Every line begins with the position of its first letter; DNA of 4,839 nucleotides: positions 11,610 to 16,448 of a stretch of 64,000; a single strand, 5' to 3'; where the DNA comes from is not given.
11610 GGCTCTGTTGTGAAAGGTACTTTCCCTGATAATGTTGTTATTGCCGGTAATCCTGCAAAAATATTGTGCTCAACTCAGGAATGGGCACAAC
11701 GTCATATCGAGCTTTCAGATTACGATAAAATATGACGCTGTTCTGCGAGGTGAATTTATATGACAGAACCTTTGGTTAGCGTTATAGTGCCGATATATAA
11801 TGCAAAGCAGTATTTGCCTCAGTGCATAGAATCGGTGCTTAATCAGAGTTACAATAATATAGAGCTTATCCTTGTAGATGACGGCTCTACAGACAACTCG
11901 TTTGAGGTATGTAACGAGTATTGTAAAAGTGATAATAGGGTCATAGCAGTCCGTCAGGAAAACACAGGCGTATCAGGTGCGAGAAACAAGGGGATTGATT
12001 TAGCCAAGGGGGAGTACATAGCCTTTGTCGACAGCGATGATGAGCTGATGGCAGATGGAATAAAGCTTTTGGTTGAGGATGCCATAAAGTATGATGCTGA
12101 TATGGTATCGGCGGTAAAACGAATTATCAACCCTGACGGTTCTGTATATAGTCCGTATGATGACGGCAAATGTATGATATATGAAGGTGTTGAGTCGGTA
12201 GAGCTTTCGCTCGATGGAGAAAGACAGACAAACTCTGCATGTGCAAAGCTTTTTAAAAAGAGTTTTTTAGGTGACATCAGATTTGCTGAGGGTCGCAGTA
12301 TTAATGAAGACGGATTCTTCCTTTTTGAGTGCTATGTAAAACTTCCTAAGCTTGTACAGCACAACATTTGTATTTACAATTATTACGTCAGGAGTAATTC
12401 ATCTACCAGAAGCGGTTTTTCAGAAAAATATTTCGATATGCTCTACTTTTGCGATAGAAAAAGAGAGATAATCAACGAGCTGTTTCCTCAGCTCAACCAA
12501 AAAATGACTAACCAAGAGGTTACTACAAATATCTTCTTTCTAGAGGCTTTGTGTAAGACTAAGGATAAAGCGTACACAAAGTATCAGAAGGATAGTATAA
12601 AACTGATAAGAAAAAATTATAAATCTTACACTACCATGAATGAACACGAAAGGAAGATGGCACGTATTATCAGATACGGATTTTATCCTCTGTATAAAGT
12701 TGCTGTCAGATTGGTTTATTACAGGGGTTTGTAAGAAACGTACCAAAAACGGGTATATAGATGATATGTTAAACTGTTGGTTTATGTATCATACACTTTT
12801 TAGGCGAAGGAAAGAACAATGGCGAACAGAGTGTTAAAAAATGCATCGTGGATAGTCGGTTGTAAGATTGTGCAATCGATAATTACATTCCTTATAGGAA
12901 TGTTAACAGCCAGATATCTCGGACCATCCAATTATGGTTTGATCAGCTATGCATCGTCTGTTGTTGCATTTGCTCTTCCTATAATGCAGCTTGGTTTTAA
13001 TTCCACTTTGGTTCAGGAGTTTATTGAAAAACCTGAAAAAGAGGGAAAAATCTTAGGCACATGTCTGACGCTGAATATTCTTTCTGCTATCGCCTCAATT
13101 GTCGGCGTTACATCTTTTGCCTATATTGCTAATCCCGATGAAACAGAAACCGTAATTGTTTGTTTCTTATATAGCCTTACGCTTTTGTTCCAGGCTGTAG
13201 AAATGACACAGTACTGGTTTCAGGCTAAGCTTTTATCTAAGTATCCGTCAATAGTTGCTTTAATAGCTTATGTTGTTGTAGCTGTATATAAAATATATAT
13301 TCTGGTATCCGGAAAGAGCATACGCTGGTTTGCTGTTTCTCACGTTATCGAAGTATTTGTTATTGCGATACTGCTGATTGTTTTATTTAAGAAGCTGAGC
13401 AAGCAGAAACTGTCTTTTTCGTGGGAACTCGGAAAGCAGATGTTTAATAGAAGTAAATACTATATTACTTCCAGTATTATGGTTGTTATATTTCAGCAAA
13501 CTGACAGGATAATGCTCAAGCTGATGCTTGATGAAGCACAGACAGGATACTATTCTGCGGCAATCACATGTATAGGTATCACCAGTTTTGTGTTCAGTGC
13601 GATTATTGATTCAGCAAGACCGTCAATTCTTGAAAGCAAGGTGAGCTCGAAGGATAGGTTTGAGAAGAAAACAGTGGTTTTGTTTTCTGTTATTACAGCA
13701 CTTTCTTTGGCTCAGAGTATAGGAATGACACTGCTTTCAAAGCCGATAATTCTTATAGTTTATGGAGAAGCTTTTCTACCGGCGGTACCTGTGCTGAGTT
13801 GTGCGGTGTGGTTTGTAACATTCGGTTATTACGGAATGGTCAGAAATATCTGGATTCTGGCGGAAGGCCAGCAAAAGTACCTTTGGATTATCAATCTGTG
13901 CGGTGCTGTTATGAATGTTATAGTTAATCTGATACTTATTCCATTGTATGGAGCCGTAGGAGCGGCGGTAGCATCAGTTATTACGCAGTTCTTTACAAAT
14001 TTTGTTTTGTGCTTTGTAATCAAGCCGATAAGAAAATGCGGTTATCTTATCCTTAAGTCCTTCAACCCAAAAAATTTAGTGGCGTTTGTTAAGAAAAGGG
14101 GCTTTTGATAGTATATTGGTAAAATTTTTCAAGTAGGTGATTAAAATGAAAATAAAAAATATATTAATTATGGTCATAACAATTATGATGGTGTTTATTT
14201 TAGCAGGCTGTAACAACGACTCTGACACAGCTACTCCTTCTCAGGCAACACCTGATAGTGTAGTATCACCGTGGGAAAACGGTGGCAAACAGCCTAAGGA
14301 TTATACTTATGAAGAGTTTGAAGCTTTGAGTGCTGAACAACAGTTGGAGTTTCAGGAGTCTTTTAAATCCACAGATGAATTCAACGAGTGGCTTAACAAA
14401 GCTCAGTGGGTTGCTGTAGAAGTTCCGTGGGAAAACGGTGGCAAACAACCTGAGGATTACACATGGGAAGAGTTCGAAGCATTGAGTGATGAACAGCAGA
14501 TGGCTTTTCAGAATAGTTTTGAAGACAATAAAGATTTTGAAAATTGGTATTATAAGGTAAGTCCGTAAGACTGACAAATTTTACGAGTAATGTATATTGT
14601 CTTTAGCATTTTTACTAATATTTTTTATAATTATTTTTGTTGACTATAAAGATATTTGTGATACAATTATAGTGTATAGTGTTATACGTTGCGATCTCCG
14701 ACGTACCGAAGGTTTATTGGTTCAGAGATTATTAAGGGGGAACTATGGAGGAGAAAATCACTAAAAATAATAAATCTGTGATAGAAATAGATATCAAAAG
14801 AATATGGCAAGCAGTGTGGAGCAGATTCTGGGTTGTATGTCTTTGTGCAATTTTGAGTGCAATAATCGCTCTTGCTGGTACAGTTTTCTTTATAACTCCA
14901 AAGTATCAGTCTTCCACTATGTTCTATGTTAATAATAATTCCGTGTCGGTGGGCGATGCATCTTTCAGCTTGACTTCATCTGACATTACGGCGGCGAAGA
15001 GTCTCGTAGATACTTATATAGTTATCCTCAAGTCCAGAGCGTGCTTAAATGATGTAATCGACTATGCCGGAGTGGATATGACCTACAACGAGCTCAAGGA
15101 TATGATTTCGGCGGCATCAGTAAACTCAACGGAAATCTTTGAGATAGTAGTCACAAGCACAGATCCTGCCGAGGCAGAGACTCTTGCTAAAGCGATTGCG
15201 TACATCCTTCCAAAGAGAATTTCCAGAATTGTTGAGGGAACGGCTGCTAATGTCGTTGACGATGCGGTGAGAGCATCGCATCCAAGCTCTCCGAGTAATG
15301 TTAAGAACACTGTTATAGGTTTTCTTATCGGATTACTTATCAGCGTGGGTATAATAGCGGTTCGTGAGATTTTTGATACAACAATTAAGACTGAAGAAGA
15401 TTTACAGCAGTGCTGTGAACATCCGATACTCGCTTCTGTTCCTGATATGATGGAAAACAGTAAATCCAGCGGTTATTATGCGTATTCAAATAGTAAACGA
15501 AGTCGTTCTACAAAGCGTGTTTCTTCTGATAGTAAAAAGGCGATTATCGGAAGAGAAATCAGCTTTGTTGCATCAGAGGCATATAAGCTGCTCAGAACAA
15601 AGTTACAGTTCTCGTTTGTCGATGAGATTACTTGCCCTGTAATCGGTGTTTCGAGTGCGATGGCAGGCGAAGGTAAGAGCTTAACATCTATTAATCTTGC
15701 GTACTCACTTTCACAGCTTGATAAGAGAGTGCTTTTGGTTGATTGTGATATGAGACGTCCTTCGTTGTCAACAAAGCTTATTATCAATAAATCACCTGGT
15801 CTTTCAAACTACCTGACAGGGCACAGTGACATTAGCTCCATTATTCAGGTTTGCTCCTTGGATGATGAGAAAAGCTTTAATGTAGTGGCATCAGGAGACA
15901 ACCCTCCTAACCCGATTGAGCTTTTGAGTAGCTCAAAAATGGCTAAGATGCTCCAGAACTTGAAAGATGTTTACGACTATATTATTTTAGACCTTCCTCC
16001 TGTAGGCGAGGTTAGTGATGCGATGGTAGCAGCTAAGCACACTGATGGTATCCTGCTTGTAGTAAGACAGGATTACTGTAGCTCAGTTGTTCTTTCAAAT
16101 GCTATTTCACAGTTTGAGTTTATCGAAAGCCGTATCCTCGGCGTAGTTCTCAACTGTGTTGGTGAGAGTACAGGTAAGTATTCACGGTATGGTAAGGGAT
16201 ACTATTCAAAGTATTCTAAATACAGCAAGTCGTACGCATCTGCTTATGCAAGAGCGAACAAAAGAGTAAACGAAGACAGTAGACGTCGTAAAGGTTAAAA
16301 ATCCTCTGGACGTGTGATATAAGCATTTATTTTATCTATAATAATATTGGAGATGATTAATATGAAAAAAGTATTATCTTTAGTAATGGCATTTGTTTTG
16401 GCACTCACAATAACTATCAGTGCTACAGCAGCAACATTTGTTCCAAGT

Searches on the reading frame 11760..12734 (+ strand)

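Call 81: search_protein_families(library=pfam, proteins=[window:11760-12734:+], max_evalue=0.001)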
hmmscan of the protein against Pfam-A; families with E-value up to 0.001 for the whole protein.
window:11760-12734:+ (324 aa): 3 families
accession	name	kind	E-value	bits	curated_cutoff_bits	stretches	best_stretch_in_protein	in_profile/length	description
PF00535.33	Glycos_transf_2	-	2.2e-40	138.8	23.3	1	7-164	1-158/168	Glycosyl transferase family 2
PF10111.15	Glyco_tranf_2_2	-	3.3e-12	46.9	27.3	1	7-106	1-104/276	Glycosyltransferase like family 2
PF13641.12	Glyco_tranf_2_3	-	7.8e-12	46.1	27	1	6-132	3-135/230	Glycosyltransferase like family 2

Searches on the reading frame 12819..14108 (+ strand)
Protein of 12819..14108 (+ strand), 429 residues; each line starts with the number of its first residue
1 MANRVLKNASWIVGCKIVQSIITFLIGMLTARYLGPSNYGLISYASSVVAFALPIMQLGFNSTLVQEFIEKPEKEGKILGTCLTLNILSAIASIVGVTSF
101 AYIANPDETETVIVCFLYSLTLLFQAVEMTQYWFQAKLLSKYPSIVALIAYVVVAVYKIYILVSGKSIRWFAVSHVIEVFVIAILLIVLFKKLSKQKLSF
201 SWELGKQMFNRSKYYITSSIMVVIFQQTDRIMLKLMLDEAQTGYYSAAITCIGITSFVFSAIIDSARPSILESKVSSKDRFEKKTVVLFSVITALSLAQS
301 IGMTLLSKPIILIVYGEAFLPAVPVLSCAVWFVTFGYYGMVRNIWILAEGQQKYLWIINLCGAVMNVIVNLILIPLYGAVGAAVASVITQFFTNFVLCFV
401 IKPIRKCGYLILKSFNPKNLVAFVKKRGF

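Call 81: search_protein_families(library=pfam, proteins=[window:12819-14108:+], max_evalue=0.001)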
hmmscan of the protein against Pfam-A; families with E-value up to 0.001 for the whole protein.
window:12819-14108:+ (429 aa): 2 families
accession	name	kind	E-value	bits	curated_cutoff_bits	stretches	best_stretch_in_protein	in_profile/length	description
PF01943.22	Polysacc_synt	-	4.4e-23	82.5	28.2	1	5-266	1-266/274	Polysaccharide biosynthesis protein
PF13440.11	Polysacc_synt_3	-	1.4e-22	80.7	23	1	31-324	3-293/293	Polysaccharide biosynthesis protein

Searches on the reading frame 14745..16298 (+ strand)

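Call 82: search_protein_families(library=pfam, proteins=[window:14745-16298:+], max_evalue=0.001)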
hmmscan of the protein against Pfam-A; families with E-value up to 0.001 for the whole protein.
window:14745-16298:+ (517 aa): 7 families
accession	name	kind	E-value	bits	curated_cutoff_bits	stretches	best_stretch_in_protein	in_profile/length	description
PF02706.20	Wzz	-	7.3e-18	65.1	25.5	1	14-106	2-89/91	Chain length determinant protein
PF13614.12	AAA_31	-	1.4e-14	54.8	27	1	299-461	3-168/177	AAA domain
PF10609.15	ParA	-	5e-12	46.2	27.1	1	299-473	5-176/246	NUBPL iron-transfer P-loop NTPase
PF01656.29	CbiA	-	1.1e-08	35.6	25.4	1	304-435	5-54/125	CobQ/CobB/MinD/ParA nucleotide binding domain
PF06564.18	CBP_BcsQ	-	9.8e-05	22.4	21.3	0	396-452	102-157/234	Cellulose biosynthesis protein BcsQ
PF09140.17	MipZ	-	0.00034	20.4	20.7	1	301-434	4-123/262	ATPase MipZ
PF00142.24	Fer4_NifH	-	0.00065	19.7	25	0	308-347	10-47/271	4Fe-4S iron sulfur cluster binding proteins, NifH/frxC family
